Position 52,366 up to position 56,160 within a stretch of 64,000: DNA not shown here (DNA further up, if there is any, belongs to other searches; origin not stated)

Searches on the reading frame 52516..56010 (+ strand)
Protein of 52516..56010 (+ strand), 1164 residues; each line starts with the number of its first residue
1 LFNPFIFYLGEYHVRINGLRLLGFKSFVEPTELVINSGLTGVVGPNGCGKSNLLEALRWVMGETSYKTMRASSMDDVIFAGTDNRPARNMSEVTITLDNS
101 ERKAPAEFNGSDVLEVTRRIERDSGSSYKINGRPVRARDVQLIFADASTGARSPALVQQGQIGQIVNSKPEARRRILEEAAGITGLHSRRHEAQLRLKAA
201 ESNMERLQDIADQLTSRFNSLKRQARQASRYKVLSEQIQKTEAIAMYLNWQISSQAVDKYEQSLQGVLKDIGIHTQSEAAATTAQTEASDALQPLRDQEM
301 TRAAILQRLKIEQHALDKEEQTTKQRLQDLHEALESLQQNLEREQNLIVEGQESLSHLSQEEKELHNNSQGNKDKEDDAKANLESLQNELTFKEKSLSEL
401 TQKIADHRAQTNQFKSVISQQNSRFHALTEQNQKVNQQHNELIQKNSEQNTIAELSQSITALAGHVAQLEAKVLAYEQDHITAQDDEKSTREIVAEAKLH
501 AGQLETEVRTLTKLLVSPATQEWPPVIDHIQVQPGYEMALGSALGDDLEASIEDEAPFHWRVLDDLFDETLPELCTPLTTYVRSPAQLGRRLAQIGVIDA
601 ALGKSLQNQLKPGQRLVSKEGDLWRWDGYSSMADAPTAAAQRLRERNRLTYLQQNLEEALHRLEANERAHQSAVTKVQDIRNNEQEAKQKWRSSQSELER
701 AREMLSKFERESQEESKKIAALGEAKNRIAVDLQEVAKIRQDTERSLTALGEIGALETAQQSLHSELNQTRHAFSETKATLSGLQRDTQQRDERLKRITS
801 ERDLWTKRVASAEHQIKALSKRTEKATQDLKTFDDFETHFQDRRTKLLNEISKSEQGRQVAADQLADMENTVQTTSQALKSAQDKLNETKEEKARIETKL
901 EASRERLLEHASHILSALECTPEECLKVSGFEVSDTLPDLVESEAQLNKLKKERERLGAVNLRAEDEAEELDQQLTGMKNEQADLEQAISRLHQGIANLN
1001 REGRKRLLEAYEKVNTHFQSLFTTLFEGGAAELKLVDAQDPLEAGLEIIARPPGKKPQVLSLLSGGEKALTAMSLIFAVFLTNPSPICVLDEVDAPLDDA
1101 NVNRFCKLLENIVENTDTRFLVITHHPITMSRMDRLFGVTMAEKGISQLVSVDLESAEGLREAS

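Call 87: search_protein_families(library=pfam, proteins=[window:52516-56010:+], max_evalue=0.00001)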
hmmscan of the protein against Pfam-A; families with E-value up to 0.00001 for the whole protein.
window:52516-56010:+ (1164 aa): 3 families
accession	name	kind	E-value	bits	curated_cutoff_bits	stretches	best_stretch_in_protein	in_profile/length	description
PF02463.25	SMC_N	-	1.1e-58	198.7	40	1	16-1147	2-219/220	RecF/RecN/SMC N terminal domain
PF13476.12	AAA_23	-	2.7e-15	58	27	1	19-241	2-196/201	AAA domain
PF13304.12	AAA_21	-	7.6e-11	43.1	27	1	39-225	1-197/304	AAA domain, putative AbiEii toxin, Type IV TA system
